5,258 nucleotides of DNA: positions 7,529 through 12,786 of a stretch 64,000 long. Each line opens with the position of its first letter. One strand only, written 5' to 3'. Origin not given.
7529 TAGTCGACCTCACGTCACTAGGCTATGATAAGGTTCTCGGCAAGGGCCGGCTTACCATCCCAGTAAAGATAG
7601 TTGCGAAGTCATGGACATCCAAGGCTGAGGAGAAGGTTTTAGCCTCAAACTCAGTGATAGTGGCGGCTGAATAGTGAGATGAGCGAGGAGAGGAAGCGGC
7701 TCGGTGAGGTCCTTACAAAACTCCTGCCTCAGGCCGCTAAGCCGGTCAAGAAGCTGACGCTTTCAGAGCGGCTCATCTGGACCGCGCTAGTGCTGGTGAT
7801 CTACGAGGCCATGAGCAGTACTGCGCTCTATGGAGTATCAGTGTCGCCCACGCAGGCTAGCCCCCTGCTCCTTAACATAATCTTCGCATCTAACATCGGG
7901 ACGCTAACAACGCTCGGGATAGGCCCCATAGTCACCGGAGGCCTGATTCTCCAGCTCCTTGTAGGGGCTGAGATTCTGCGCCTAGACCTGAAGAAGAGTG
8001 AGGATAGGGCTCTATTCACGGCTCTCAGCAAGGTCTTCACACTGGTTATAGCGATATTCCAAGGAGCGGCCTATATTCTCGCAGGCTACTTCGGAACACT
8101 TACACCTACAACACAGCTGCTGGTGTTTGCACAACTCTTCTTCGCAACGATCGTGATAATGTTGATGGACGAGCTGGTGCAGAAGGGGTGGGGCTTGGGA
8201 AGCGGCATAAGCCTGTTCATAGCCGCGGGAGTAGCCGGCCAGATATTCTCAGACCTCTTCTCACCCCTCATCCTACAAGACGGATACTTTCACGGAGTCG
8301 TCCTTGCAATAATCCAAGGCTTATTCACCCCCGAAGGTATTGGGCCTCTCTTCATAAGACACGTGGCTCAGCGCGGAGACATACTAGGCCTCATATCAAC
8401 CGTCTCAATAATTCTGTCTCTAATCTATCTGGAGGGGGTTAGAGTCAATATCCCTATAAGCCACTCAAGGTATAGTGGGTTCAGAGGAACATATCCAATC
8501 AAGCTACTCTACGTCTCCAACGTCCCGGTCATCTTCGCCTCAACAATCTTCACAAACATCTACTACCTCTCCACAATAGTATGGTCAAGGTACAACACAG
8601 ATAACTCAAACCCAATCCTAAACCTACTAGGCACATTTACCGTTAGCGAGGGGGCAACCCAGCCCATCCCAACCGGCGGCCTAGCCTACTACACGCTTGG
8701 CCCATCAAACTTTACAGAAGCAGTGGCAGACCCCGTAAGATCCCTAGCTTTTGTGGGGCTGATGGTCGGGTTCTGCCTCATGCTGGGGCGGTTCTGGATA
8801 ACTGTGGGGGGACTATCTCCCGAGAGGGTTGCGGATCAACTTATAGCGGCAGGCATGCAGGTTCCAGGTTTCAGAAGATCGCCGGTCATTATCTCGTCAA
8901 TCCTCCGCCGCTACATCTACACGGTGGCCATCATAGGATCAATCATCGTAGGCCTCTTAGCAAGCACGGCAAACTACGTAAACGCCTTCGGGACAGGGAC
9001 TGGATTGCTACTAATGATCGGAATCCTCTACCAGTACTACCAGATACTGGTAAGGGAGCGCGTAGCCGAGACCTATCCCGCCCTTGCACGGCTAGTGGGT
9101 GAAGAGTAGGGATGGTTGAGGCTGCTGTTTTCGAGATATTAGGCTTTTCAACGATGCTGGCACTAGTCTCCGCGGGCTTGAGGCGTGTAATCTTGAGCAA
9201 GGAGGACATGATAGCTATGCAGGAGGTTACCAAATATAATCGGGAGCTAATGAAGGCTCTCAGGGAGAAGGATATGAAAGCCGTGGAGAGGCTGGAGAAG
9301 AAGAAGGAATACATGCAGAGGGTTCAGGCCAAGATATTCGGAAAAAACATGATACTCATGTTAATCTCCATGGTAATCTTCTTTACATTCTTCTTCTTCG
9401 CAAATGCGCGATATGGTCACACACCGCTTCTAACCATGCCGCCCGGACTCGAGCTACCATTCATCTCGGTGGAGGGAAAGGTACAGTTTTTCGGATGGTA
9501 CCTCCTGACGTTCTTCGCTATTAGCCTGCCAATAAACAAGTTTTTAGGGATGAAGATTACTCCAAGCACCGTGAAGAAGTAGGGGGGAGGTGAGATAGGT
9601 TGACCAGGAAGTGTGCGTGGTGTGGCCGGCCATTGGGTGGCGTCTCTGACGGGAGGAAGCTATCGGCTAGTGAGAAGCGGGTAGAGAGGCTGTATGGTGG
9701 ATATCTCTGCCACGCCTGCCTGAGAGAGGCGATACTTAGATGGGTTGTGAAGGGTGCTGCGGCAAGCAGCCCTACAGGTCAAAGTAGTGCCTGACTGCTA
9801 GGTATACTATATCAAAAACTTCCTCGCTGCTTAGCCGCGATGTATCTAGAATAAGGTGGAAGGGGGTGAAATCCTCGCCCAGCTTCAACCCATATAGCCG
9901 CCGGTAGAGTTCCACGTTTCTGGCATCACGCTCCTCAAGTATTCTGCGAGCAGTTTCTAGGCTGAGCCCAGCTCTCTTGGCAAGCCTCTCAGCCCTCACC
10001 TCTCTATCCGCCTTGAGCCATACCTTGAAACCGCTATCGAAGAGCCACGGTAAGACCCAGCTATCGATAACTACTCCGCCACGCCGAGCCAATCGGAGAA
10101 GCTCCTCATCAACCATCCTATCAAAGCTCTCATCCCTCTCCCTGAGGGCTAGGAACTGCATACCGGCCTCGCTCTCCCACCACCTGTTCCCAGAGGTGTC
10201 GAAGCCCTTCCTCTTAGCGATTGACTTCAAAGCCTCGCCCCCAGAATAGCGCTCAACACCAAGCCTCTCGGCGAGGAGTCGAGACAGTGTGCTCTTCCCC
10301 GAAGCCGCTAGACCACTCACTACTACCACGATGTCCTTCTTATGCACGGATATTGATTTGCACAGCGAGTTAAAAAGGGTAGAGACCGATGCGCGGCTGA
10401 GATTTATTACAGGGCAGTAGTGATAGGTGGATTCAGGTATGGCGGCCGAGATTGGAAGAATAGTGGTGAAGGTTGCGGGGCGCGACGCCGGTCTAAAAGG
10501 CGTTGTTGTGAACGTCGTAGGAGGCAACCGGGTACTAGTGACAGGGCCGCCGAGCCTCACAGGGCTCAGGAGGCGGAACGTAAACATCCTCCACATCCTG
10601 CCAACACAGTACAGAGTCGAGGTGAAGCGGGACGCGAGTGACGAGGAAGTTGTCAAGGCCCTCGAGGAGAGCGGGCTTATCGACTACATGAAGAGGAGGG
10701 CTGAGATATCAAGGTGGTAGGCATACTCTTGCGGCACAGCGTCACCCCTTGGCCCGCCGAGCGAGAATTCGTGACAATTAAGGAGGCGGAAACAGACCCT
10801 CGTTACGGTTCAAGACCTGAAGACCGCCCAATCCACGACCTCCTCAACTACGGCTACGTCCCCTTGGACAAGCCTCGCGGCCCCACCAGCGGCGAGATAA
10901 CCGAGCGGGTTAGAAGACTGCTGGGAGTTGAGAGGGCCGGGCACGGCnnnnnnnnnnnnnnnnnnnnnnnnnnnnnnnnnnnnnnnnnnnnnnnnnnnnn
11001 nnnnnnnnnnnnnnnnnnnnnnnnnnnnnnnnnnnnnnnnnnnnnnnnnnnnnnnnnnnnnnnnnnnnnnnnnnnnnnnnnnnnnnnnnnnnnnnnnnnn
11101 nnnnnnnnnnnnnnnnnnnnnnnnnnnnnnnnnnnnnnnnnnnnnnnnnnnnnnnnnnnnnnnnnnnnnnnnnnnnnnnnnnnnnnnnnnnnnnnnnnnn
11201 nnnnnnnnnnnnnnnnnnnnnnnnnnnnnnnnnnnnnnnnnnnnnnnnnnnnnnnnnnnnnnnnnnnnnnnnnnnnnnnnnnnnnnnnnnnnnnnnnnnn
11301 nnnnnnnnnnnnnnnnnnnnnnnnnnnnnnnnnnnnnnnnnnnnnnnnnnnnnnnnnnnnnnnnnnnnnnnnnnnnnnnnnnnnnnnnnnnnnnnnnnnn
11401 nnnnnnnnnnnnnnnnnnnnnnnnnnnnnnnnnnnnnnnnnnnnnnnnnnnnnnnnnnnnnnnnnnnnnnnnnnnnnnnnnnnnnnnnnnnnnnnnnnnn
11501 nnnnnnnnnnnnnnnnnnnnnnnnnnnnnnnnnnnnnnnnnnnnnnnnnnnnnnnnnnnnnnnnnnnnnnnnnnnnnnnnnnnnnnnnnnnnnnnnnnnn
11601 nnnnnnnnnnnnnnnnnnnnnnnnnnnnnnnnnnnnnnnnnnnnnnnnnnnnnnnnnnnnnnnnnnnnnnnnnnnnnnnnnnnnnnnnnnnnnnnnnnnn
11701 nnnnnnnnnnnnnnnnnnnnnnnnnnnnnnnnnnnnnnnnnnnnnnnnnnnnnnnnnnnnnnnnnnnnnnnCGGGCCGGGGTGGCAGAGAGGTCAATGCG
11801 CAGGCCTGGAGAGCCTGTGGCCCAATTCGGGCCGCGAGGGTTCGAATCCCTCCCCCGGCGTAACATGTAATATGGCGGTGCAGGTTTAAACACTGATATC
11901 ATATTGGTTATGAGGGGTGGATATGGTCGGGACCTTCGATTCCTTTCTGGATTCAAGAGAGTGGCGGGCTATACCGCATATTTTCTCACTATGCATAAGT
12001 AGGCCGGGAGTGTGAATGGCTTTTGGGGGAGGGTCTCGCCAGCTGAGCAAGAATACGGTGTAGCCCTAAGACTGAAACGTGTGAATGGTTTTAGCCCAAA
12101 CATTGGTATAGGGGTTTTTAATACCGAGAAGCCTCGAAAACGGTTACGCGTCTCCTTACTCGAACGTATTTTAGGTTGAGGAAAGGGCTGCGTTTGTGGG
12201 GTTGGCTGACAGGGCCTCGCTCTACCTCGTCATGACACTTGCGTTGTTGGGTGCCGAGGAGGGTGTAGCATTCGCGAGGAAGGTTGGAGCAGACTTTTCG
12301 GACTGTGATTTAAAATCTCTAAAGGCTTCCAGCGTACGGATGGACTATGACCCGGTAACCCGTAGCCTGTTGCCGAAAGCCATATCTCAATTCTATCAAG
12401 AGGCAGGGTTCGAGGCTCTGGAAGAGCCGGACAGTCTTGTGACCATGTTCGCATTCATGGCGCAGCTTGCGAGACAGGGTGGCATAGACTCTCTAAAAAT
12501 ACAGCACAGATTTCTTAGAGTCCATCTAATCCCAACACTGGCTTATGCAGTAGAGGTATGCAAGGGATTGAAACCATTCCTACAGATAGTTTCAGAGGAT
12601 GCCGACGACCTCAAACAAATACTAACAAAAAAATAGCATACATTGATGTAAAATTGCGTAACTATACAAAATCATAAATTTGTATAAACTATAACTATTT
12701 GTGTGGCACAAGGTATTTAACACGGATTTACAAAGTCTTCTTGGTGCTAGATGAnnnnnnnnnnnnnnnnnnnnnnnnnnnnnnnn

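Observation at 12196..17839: Atypical Tat-dependent molybdoenzyme: 1237-aa catalytic subunit with a C-terminal membrane anchor, plus a DmsB-like FeS subunit with its own Tat signal, a TorD chaperone and a cytochrome b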

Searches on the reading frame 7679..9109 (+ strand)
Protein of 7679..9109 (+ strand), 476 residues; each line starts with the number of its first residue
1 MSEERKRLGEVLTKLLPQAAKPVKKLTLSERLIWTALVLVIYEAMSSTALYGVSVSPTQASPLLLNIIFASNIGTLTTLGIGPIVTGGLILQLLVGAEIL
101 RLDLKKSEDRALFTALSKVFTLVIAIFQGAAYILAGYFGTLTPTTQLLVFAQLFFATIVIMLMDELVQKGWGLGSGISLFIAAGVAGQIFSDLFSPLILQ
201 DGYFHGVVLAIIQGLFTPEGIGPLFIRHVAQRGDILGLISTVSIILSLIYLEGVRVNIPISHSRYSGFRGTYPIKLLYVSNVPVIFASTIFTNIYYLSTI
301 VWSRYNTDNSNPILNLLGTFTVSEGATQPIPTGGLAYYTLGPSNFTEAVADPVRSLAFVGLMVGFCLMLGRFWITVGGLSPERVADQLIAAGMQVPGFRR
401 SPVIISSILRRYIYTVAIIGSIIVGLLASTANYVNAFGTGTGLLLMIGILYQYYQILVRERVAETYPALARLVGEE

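Call 42: list_cluster_members(proteins=[P0001, P0121, window:7679-9109:+])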
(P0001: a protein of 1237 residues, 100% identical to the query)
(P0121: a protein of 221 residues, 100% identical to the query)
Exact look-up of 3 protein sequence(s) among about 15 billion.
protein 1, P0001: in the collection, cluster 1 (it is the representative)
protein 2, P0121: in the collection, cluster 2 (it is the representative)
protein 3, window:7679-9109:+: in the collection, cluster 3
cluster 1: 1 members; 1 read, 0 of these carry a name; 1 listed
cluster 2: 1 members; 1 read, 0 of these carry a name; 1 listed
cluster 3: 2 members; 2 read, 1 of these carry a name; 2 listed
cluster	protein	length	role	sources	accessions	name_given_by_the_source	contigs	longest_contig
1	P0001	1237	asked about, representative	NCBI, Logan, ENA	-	-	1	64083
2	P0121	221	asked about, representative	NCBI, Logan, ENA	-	-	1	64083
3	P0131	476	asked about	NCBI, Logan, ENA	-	-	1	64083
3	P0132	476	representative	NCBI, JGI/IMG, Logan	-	preprotein translocase SecY subunit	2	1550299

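Call 45: find_homologous_proteins(query=window:7679-9109:+, max_evalue=1e-40)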
Query window:7679-9109:+ (476 aa): 7634 proteins with E <= 1e-40 among 8000 candidates; the best 120 are listed.
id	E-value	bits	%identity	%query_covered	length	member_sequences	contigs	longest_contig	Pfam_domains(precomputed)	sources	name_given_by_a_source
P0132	6.8e-290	980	95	100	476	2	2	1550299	PF00344.26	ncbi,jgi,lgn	jgi:preprotein translocase SecY subunit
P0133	2.9e-287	971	95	100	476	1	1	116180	PF00344.26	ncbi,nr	ncbi:Protein translocase subunit SecY [Candidatus Calditenuaceae archaeon HR02]|nr:Protein transloca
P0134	3.5e-287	971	95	100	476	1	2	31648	PF00344.26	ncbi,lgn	ncbi:MAG: preprotein translocase subunit SecY [Nitrososphaerota archaeon]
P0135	4.7e-273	924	89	100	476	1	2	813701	PF00344.26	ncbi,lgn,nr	ncbi:MAG: preprotein translocase subunit SecY [Nitrososphaerota archaeon]|nr:preprotein translocase 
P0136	6.0e-270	914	89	99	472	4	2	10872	PF00344.26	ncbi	ncbi:MAG: preprotein translocase subunit SecY, partial [Nitrososphaerota archaeon]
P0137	4.4e-264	895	86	100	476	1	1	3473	PF00344.26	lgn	-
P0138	1.6e-252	857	82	100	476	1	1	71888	PF00344.26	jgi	-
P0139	1.7e-250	850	80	100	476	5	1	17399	PF00344.26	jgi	jgi:preprotein translocase SecY subunit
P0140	3.8e-250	849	81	100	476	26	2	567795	PF00344.26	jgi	jgi:preprotein translocase SecY subunit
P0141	1.7e-217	741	84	83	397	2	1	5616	PF00344.26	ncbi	ncbi:MAG: preprotein translocase subunit SecY, partial [Nitrososphaerota archaeon]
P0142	1.7e-216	738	71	100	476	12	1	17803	PF00344.26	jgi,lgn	jgi:preprotein translocase SecY subunit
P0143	4.4e-214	730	71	100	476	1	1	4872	PF00344.26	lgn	-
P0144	4.7e-214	730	72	100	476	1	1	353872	PF00344.26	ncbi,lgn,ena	-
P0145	1.4e-205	702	67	99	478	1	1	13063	PF00344.26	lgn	-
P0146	1.9e-204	698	68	100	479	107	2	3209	PF00344.26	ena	-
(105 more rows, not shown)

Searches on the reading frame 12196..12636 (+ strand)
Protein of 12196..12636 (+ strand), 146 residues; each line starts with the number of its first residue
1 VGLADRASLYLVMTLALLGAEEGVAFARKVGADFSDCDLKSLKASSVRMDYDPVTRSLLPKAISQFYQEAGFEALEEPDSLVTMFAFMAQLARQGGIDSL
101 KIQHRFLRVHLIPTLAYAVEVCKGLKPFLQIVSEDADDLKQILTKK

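Call 3: search_protein_families(library=pfam, proteins=[window:12196-12636:+], max_evalue=0.01)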
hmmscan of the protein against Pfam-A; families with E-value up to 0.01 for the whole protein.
window:12196-12636:+ (146 aa): 1 family
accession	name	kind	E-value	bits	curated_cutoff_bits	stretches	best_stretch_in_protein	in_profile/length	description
PF02613.20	Nitrate_red_del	-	0.00037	21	22.2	1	62-111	66-127/136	Nitrate reductase delta subunit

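Call 4: search_protein_families(library=ncbifam, proteins=[window:12196-12636:+], max_evalue=0.01)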
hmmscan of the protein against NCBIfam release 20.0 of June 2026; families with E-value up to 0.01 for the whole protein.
window:12196-12636:+ (146 aa): 0 families

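Call 85: search_solved_structures(query=A6, max_evalue=1)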
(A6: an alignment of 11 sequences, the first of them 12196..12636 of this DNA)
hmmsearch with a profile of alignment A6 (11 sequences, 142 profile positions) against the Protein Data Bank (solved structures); distinct sequences matched with E-value up to 1: 6.
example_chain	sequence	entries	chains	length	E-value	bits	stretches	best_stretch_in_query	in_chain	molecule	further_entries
2idg_A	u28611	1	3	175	6.4e-17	65.2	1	2-141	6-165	Hypothetical protein AF0160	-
2xol_A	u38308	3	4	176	6.5e-17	65.2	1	2-141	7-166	CHAPERONE PROTEIN TTRD | TTRD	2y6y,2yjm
1n1c_A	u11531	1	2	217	0.071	16.5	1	71-108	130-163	TorA specific chaperone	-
9ebt_A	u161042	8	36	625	0.62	13.4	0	1-58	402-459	CRISPR-associated ring nuclease and adenosine deaminase, subunit A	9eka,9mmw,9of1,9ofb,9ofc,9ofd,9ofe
9ubl_A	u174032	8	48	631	0.63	13.4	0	1-58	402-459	adenosine deaminase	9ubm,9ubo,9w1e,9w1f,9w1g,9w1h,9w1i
4doh_A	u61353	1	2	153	0.68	13.3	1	21-77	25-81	Interleukin-20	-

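Call 86: search_protein_families(library=pfam, alignment_id=A6, max_evalue=0.01)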
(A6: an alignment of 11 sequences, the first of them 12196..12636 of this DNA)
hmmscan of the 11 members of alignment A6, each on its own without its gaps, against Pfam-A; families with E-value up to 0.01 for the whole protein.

A. member 1, window:12196-12636:+ (146 aa): 1 family
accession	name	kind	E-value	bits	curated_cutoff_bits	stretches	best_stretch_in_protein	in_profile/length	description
PF02613.20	Nitrate_red_del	-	0.00037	21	22.2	1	62-111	66-127/136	Nitrate reductase delta subunit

B. families by the number of members that match (of 11 scanned): 3 families
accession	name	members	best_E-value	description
PF02613.20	Nitrate_red_del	9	2.2e-06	Nitrate reductase delta subunit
PF13455.12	MUG113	1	0.00027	Meiotically up-regulated gene 113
PF19508.4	DUF6042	1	0.0031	Family of unknown function (DUF6042)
